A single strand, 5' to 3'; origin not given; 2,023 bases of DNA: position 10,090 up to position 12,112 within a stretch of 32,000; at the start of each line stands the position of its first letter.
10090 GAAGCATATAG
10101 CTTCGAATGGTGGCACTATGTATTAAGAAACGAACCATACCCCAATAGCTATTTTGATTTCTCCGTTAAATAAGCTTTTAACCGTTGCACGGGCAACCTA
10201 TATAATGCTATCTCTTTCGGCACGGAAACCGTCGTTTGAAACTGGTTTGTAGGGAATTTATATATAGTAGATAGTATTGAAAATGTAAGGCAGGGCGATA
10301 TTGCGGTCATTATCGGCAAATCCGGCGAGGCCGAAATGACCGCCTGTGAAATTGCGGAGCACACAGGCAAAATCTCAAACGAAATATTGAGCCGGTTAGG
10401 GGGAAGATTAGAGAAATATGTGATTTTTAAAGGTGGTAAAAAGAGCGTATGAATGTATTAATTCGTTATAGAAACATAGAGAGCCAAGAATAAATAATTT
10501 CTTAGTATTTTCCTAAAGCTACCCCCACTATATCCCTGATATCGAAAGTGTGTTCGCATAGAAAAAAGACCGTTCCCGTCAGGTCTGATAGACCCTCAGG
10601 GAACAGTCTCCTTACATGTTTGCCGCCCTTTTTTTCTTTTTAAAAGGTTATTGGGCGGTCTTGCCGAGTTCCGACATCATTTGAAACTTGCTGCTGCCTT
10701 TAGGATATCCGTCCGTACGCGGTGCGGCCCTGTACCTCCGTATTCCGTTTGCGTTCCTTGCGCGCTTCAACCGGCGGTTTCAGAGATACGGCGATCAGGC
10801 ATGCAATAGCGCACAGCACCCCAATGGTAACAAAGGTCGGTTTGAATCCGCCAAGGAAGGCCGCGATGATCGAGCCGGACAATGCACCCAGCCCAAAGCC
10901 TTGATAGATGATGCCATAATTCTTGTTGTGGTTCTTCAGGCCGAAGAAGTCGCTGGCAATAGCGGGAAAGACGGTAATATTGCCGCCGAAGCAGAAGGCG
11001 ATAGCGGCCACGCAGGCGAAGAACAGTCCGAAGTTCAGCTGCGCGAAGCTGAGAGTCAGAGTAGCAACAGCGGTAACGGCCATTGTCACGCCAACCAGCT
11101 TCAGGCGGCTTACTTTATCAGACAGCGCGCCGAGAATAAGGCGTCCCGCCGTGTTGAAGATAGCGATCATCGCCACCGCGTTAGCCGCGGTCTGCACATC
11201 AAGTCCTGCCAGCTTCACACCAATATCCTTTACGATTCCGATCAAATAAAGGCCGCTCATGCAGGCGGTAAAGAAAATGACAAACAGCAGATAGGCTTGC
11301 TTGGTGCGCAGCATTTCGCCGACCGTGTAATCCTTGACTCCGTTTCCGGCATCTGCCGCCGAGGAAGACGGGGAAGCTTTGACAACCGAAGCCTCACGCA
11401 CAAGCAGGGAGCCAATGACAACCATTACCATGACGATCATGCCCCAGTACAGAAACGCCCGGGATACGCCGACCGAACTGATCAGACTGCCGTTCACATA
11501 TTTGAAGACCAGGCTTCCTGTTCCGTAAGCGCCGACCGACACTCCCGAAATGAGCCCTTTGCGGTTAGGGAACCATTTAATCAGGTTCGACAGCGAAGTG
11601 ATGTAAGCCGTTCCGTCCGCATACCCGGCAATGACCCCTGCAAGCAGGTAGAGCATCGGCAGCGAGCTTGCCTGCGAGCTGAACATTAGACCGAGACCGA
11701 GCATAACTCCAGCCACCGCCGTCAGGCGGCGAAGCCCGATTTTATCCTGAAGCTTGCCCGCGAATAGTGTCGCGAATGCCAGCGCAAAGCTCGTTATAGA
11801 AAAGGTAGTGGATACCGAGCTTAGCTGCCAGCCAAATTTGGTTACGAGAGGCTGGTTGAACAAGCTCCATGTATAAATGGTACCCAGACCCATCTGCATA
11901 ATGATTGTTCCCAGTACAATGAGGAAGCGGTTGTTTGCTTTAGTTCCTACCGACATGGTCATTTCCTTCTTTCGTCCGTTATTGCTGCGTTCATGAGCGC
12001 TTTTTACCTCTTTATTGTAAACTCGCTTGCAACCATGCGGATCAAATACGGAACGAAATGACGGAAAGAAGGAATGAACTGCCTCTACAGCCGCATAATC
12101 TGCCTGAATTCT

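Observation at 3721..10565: Chromosomal vanA-type glycopeptide-resistance island with an unusual decayed architecture: IS relic, vanRS, vanW relic, vanHAX, racemase relic, no vanY or vanZ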

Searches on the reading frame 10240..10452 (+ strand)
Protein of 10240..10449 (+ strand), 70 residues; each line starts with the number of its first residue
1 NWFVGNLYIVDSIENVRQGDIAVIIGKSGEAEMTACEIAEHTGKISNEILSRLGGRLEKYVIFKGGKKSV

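Call 31: search_protein_families(library=pfam, proteins=[window:10303-10452:+], max_evalue=0.01)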
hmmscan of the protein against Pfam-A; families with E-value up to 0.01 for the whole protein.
window:10303-10452:+ (49 aa): 1 family
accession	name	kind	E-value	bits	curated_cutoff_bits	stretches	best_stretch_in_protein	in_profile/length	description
PF00842.27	Ala_racemase_C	-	0.00018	21.6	25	1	2-38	90-125/127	Alanine racemase, C-terminal domain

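Call 79: search_solved_structures(query=window:10267-10449:+, max_evalue=1, show_alignments=2)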
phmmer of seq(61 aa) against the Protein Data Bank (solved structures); distinct sequences matched with E-value up to 1: 12.
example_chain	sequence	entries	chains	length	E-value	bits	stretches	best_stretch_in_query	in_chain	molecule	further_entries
4ecl_A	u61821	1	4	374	4.8e-08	36.1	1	3-49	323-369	Serine racemase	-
5irp_A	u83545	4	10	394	0.0029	21.2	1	8-56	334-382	Alanine racemase 2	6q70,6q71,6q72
8zpe_A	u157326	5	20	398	0.0029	21.1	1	8-56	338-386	Alanine racemase 2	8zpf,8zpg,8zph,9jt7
4dza_A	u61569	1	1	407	0.0072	19.9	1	2-46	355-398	lysine racemase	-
1vfh_A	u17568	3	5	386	0.011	19.3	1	8-51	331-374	alanine racemase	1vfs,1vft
3ha1_A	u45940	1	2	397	0.014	19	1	10-57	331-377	Alanine racemase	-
2vd8_A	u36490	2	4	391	0.014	19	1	10-57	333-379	ALANINE RACEMASE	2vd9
7xll_A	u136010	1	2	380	0.044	17.5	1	10-50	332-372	Alanine racemase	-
4bf5_A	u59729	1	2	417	0.15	15.8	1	3-40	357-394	ALANINE RACEMASE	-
6c2u_A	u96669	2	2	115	0.15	15.8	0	8-31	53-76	phosphate-loop protein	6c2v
5fac_A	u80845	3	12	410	0.61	13.9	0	9-51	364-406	Alanine racemase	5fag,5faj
4y2w_A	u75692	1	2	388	0.69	13.7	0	2-56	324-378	Alanine racemase 1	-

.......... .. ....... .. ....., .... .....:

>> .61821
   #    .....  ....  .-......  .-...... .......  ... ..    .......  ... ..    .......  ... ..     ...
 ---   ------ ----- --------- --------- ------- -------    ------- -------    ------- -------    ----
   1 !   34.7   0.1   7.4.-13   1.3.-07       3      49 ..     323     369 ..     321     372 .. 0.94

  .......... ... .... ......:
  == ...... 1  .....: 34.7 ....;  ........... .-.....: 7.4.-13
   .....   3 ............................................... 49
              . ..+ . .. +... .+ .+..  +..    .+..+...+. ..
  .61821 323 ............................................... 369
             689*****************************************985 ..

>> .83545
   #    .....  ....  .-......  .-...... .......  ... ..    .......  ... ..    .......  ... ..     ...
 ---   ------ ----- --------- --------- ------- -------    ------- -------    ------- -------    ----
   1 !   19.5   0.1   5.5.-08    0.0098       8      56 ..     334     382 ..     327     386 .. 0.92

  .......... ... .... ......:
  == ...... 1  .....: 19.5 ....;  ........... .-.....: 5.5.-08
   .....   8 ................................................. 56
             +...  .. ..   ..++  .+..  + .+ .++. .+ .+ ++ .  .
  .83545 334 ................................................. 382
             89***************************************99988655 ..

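Call 80: search_protein_families(library=ncbifam, proteins=[window:10240-10449:+], max_evalue=1)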
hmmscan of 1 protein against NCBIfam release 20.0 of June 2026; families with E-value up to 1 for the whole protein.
seq(70 aa): 5 families
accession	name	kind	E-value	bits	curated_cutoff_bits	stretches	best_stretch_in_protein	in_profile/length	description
NF033131.1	vanT-G-Cterm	exception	5.9e-15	55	460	1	10-60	317-367/368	serine racemase VanT catalytic subunit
TIGR00492.1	alr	equivalog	0.0097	14.8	168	1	13-61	321-367/369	alanine racemase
NF008897.0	PRK11930.1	equivalog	0.069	11.1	804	1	12-59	775-817/822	bifunctional UDP-N-acetylmuramoyl-tripeptide:D-alanyl-D-alanine ligase/alanine racemase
NF009879.0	PRK13340.1-4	subfamily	0.091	11.6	434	1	10-52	353-395/406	alanine racemase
NF033132.1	vanT-CELN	equivalog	0.14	10.5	900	1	37-58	673-694/697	membrane-bound serine racemase VanT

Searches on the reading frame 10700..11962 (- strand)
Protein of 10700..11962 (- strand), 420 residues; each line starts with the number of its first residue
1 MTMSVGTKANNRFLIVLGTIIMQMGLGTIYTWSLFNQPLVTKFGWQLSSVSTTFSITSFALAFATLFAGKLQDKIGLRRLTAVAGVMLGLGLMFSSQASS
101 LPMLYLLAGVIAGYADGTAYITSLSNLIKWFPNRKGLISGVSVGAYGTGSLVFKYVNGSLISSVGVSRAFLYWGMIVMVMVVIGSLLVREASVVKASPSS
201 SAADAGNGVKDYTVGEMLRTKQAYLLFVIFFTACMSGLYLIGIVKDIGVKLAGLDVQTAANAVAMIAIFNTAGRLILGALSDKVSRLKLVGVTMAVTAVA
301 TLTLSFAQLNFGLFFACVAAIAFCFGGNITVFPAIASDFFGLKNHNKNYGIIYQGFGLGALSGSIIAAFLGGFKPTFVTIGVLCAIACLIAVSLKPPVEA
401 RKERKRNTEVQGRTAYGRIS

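Call 5: search_protein_families(library=ncbifam, proteins=[window:10700-11962:-])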
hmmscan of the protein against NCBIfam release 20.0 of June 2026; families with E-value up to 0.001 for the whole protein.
window:10700-11962:- (420 aa): 11 families
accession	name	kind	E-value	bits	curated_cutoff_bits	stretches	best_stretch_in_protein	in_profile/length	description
NF049980.1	SfMCT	equivalog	3.1e-119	398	320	1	12-383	1-378/378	L-lactate MFS transporter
TIGR00890.1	2A0111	subfamily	3.4e-96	322.4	374.85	1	12-388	2-375/377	oxalate/formate antiport family MFS transporter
TIGR04259.1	oxa_formateAnti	equivalog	7.4e-56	189.7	335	1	15-405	5-402/405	oxalate/formate MFS antiporter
NF038246.1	bile_salt_MFS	equivalog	9.1e-12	44.5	400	1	33-388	26-397/408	conjugated bile salt MFS transporter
TIGR00893.1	2A0114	subfamily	3.9e-11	42.5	395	1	41-391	22-395/399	D-galactonate transporter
TIGR00895.1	2A0115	subfamily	4.3e-07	29.2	418.55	1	271-386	66-183/398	aromatic acid/H+ symport family MFS transporter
TIGR00891.1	2A0112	subfamily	8.9e-07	28.3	552.9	1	257-399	47-192/405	sialate:H+ symport family MFS transporter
NF008586.0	PRK11551.1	equivalog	9e-06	24.9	410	1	39-392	41-387/406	3-(3-hydroxy-phenyl)propionate transporter MhpT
TIGR00880.1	2_A_01_02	superfamily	9.1e-06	25.8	131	1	263-392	4-135/141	multidrug resistance protein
TIGR00892.1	2A0113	subfamily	5.2e-05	22.1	586.1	0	16-398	20-388/455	monocarboxylate transporter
NF007077.0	PRK09528.1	subfamily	0.00051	18.7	429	0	9-86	8-86/421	galactoside permease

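Call 37: find_encoding_contigs(protein=window:10700-11962:-, flank=10000, max_places=8)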
Protein window:10700-11962:- (420 aa): no gene with exactly this product is on record in the collection.
